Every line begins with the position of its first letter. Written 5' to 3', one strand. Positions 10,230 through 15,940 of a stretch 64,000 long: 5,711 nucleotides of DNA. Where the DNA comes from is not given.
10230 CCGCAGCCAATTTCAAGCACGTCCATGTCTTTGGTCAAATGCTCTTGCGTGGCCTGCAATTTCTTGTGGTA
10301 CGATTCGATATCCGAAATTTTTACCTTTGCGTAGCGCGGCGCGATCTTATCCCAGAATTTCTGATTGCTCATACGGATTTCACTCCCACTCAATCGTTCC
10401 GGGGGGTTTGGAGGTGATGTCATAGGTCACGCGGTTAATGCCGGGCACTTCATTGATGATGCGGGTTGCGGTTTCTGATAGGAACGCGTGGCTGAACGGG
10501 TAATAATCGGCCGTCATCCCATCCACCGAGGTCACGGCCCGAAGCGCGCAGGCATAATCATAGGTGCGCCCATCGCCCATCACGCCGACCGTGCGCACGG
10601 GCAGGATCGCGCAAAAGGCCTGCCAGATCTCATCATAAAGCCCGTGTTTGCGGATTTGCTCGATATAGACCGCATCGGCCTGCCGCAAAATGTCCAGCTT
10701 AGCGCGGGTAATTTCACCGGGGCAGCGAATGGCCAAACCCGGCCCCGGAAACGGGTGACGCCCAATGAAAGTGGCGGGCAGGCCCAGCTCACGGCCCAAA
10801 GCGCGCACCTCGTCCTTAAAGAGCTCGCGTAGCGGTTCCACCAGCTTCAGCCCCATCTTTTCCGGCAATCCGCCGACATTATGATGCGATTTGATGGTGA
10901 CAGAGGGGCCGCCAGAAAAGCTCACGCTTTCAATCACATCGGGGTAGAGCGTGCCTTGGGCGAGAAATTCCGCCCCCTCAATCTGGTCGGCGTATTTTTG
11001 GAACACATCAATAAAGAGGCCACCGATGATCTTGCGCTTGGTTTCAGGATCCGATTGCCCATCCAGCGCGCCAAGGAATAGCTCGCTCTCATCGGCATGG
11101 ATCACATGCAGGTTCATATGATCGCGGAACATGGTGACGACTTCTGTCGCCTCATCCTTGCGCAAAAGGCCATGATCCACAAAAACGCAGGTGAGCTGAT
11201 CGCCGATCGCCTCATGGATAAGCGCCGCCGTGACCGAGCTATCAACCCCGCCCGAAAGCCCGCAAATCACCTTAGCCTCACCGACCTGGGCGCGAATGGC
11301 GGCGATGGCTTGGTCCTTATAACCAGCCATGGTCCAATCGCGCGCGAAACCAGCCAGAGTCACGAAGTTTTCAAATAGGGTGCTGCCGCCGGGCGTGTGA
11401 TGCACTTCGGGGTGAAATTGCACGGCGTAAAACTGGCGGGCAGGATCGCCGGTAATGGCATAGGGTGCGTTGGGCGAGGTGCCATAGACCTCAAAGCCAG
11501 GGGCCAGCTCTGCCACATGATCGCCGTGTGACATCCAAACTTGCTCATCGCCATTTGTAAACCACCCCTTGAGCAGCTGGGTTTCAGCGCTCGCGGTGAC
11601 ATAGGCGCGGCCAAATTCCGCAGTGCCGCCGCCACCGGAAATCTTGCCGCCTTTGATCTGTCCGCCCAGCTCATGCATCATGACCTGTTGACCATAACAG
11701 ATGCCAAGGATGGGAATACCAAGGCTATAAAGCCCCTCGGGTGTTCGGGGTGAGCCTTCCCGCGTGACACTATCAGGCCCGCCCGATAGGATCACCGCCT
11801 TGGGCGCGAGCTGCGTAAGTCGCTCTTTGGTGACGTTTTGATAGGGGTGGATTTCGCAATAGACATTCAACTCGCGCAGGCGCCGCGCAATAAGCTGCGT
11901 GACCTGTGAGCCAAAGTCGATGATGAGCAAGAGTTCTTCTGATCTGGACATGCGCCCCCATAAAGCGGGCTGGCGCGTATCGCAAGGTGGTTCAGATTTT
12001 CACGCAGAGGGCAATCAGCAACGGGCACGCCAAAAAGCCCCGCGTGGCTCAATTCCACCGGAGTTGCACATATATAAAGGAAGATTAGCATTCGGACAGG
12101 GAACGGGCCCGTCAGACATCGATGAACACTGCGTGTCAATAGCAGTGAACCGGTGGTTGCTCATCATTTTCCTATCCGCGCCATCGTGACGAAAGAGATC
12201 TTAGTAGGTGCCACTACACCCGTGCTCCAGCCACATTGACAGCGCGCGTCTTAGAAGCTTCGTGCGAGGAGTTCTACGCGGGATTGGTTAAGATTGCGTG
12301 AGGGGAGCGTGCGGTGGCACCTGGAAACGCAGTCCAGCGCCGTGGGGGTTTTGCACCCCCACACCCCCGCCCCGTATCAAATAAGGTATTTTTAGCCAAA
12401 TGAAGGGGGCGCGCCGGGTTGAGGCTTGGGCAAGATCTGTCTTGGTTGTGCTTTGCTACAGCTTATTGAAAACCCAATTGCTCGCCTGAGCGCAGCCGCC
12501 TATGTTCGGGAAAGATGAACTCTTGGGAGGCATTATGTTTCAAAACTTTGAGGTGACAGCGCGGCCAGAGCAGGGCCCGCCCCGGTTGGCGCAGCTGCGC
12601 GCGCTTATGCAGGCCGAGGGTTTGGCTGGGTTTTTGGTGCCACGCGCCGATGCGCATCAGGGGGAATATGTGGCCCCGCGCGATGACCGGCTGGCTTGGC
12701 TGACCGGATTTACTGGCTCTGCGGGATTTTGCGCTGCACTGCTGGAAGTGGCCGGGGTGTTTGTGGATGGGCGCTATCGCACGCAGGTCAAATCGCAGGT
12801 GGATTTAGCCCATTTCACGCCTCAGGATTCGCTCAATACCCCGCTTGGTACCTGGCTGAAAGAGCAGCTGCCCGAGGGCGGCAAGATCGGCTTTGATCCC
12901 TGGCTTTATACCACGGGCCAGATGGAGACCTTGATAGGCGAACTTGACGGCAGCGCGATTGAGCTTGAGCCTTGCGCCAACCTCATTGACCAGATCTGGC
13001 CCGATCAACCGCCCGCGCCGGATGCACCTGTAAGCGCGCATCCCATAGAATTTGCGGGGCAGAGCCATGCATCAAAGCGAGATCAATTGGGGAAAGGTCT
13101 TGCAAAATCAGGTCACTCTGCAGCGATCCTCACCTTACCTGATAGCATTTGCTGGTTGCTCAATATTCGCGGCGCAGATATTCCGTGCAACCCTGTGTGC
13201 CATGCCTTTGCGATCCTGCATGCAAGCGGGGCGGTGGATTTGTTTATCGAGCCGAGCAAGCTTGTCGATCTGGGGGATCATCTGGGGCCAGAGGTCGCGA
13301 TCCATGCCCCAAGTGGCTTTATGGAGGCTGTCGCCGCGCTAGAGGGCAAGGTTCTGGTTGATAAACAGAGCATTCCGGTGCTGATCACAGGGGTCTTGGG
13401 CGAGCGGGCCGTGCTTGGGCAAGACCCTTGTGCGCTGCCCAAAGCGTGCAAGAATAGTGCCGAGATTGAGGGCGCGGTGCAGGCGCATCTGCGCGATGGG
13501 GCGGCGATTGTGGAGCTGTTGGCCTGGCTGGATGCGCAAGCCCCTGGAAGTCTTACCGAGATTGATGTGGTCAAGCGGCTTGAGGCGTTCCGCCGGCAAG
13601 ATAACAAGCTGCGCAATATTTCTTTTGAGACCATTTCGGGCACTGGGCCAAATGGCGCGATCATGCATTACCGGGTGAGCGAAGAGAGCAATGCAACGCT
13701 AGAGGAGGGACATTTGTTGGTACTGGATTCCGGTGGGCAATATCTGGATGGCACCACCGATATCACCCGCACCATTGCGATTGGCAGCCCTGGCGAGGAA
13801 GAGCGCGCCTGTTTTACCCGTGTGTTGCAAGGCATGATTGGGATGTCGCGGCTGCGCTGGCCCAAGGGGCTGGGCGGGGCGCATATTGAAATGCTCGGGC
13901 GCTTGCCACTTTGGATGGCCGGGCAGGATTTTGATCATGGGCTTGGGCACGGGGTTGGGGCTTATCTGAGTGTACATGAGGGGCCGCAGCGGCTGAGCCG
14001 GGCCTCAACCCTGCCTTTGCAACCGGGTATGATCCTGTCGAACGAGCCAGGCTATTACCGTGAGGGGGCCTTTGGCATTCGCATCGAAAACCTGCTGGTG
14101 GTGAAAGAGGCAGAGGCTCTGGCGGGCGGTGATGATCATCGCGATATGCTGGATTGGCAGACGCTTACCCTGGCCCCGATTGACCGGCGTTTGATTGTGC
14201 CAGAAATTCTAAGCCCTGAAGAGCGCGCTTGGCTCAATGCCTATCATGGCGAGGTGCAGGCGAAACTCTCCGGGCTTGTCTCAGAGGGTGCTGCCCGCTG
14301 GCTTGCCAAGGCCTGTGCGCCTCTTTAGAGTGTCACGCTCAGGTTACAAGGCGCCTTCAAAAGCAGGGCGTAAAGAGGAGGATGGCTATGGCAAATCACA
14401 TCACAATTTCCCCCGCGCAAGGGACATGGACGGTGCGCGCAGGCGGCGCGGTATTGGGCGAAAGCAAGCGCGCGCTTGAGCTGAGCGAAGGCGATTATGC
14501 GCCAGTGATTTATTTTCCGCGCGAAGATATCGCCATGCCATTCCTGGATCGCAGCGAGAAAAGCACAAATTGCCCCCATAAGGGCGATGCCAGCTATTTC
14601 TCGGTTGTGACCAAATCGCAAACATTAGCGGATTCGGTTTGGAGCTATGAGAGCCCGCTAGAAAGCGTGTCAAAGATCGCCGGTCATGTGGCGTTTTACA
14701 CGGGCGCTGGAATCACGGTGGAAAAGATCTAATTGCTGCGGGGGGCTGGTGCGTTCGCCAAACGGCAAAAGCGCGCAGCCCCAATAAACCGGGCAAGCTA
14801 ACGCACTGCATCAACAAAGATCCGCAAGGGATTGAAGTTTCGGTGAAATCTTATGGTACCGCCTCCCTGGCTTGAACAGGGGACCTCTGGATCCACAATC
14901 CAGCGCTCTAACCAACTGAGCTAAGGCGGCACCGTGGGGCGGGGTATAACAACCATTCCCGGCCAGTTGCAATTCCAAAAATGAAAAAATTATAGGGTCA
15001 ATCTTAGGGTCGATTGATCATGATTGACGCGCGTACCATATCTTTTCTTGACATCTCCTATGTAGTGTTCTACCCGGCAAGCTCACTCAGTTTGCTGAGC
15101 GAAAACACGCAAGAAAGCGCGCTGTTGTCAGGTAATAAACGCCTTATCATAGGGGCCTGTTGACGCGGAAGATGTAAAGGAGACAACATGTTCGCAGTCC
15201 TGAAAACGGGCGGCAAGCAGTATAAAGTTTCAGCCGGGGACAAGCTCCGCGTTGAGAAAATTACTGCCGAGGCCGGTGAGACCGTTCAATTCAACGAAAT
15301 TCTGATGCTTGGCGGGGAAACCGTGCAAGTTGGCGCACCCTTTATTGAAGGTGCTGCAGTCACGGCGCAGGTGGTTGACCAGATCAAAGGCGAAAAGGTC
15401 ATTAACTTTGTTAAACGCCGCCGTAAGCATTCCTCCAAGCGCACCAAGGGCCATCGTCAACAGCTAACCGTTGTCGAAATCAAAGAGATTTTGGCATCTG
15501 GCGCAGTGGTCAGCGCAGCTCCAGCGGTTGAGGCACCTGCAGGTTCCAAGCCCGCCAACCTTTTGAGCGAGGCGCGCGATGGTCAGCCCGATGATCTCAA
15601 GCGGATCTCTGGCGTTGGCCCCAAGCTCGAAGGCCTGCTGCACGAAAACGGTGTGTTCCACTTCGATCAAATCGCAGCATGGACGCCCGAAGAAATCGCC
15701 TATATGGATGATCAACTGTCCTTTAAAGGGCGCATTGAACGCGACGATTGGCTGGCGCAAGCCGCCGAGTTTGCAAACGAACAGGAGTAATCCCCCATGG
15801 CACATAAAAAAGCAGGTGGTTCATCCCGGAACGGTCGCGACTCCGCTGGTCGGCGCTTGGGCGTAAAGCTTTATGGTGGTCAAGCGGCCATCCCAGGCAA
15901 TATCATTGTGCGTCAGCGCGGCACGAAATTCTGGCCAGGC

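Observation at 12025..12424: Unassigned ~380-400 nt non-coding element in two direct copies, with perfect blocks next to scrambled blocks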

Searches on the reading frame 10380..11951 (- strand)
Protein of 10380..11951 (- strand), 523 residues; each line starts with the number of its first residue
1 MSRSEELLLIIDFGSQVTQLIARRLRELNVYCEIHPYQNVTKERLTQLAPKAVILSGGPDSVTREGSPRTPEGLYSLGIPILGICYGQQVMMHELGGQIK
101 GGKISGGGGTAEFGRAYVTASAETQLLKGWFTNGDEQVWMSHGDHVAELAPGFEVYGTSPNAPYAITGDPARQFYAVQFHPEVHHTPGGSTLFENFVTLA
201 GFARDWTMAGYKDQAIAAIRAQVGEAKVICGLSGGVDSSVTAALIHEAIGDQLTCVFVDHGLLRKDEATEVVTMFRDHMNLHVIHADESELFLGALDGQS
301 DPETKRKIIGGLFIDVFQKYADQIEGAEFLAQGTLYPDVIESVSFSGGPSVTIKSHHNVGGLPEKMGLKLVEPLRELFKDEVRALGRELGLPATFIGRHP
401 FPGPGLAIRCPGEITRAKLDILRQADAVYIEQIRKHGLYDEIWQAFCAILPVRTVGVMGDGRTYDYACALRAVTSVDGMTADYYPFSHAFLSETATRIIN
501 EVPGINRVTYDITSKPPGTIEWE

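Call 15: find_encoding_contigs(protein=window:10380-11951:-, flank=6000, max_places=10)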
Protein window:10380-11951:- (523 aa): no gene with exactly this product is on record in the collection.

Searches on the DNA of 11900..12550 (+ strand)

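Call 7: search_rna_families(source=window, start=11900, end=12550, threshold=evalue, max_evalue=10)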
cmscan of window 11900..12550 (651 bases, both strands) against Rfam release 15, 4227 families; matches with E-value up to 10: 6.
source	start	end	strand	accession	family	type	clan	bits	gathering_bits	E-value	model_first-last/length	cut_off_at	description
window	11916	11949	+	RF01647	ceN61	Gene; snRNA; snoRNA; CD-box;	-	21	60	0.058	1-72/72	no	Caenorhabditis snoRNA ceN61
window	11907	11944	+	RF01127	sR42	Gene; snRNA; snoRNA; CD-box;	-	16.7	38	0.16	26-63/63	no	Small nucleolar RNA sR42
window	12111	12169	-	RF01147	sR12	Gene; snRNA; snoRNA; CD-box;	-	15.6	38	0.92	1-52/52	no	Small nucleolar RNA sR12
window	11916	11946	+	RF01133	sR3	Gene; snRNA; snoRNA; CD-box;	-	15.3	41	0.18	1-55/55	no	Small nucleolar RNA sR3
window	12328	12452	-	RF02149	MESTIT1_2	Gene; lncRNA;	-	13.2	80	8.5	101-235/235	no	MEST intronic transcript 1, antisense RNA conserved region 2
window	11989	12077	-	RF02145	MEG8_1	Gene; lncRNA;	-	12.4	70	2.4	1-97/97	no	Maternally expressed 8 exon 1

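Call 9: search_dna_similar(query=window:12000-12440:+, collection=plasmids, mode=distant, max_rows=40)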
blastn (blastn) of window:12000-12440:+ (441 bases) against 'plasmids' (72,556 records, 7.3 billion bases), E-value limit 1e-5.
No match.

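Call 10: search_dna_similar(query=window:12000-12440:+, collection=phages, mode=distant, max_rows=20)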
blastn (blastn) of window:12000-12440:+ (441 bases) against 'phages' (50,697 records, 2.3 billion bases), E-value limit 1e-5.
No match.
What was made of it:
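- Tried and rejected: BLASTN: the element against plasmids and phages gave no match (calls 9, 10).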

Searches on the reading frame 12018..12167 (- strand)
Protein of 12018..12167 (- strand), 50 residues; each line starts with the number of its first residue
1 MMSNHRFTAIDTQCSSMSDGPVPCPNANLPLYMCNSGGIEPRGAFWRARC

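Call 32: find_related_loci(query=window:12018-12167:-, collection=viral_contigs, flank=3000)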
Query seq(50 aa) (50 aa) in viral_contigs; peptide patterns used: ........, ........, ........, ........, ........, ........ (x = any residue, [..] = any of these).
7 stretches matched a pattern, but none encodes a relative of the query by tblastn (E <= 1e-3).

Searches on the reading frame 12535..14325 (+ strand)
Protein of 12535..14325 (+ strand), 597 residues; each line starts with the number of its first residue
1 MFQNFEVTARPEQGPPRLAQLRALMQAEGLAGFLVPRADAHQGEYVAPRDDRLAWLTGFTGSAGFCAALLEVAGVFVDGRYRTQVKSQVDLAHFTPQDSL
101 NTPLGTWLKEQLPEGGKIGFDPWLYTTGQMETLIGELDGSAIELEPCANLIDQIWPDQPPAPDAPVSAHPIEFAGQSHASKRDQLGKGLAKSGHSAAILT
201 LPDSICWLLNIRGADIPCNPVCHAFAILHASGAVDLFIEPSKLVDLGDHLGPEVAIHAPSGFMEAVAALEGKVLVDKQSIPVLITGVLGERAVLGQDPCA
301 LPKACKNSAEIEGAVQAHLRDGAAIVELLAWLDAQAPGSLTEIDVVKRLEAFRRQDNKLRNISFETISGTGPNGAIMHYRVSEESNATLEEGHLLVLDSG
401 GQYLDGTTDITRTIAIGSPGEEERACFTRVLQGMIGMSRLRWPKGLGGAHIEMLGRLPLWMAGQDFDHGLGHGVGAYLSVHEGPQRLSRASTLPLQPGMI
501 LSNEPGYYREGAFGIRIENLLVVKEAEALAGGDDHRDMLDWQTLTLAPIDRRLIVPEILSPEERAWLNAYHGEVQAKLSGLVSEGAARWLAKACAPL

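Call 22: find_homologous_proteins(query=window:12535-14325:+, max_evalue=1e-50)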
Query window:12535-14325:+ (597 aa): 8000 proteins with E <= 1e-50 among 8000 candidates; the best 120 are listed.
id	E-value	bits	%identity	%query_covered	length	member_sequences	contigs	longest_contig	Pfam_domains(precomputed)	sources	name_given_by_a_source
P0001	0.0e+0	1368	100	100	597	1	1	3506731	PF16188.11,PF01321.25,PF00557.30,PF16189.12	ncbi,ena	-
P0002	0.0e+0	1179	86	100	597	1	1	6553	PF16188.11,PF01321.25,PF00557.30,PF16189.12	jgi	jgi:Xaa-Pro aminopeptidase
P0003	6.1e-292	988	72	100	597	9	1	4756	PF16188.11,PF01321.25,PF00557.30,PF16189.12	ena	-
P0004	4.0e-289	979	71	100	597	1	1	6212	PF16188.11,PF01321.25,PF00557.30,PF16189.12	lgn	-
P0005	1.8e-286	970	70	100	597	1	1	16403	PF16188.11,PF01321.25,PF00557.30,PF16189.12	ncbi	-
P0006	2.6e-286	969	71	100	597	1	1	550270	PF16188.11,PF01321.25,PF00557.30,PF16189.12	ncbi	ncbi:MAG: aminopeptidase P family protein [Aliishimia sp.]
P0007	3.0e-286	969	71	100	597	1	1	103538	PF16188.11,PF01321.25,PF00557.30,PF16189.12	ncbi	-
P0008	4.5e-285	965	71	100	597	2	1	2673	PF16188.11,PF01321.25,PF00557.30,PF16189.12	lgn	-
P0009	6.4e-283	958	69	100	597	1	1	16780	PF16188.11,PF01321.25,PF00557.30,PF16189.12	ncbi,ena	-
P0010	2.1e-282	956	69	100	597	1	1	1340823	PF16188.11,PF01321.25,PF00557.30,PF16189.12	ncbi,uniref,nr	ncbi:aminopeptidase P family protein [Aliishimia ponticola]|uniref:Aminopeptidase P family protein n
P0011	6.6e-280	948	70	100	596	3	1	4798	PF16188.11,PF01321.25,PF00557.30,PF16189.12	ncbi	ncbi:MAG: aminopeptidase P family protein [Pseudomonadota bacterium]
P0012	2.9e-279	946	70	100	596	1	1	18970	PF16188.11,PF01321.25,PF00557.30,PF16189.12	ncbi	ncbi:MAG: aminopeptidase P family protein [Paracoccaceae bacterium]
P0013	6.3e-279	945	70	100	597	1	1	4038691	PF16188.11,PF01321.25,PF00557.30,PF16189.12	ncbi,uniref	ncbi:aminopeptidase P family protein [Sulfitobacter sp. JB4-11]|uniref:aminopeptidase P family prote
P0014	1.2e-278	944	69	100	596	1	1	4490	PF16188.11,PF01321.25,PF00557.30,PF16189.12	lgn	-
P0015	1.5e-278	944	69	100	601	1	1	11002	PF16188.11,PF01321.25,PF00557.30,PF16189.12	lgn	-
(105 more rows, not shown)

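Call 23: find_encoding_contigs(protein=P0001, flank=10000, max_places=5)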
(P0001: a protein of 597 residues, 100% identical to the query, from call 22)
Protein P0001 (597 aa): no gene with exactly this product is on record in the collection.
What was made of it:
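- Tried and rejected: Source genome: look-ups of this genome's GuaA and PepP are not on record (calls 15, 23).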

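Call 24: find_encoding_contigs(protein=P0002, flank=10000, max_places=5)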
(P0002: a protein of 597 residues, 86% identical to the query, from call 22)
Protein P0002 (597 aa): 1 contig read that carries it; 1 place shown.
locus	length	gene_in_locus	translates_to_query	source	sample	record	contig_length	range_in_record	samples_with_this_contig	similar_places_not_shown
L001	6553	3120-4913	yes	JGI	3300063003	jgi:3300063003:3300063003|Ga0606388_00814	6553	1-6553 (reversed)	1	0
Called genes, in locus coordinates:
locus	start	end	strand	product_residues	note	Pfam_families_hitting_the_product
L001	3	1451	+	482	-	?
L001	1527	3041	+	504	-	PF02934:GatB_N, PF02637:GatB_Yqey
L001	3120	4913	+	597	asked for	PF01321:Creatinase_N, PF16189:Creatinase_N_2, PF00557:Peptidase_M24, PF16188:Peptidase_M24_C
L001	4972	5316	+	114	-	PF04248:NTP_transf_9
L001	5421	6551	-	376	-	?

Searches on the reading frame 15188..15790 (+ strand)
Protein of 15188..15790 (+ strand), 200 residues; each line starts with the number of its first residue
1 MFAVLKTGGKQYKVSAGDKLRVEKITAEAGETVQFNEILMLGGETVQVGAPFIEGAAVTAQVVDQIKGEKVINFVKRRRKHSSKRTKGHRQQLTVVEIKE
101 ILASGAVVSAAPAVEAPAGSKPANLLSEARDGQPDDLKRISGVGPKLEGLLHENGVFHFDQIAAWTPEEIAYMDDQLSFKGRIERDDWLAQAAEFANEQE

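Call 53: search_protein_families(library=pfam, max_evalue=0.00001, proteins=[window:15188-15790:+])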
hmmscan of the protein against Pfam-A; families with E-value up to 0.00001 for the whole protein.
window:15188-15790:+ (200 aa): 1 family
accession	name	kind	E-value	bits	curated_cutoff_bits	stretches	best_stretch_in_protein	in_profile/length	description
PF00829.26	Ribosomal_L21p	-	3.7e-35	120.6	27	1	1-101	1-99/99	Ribosomal prokaryotic L21 protein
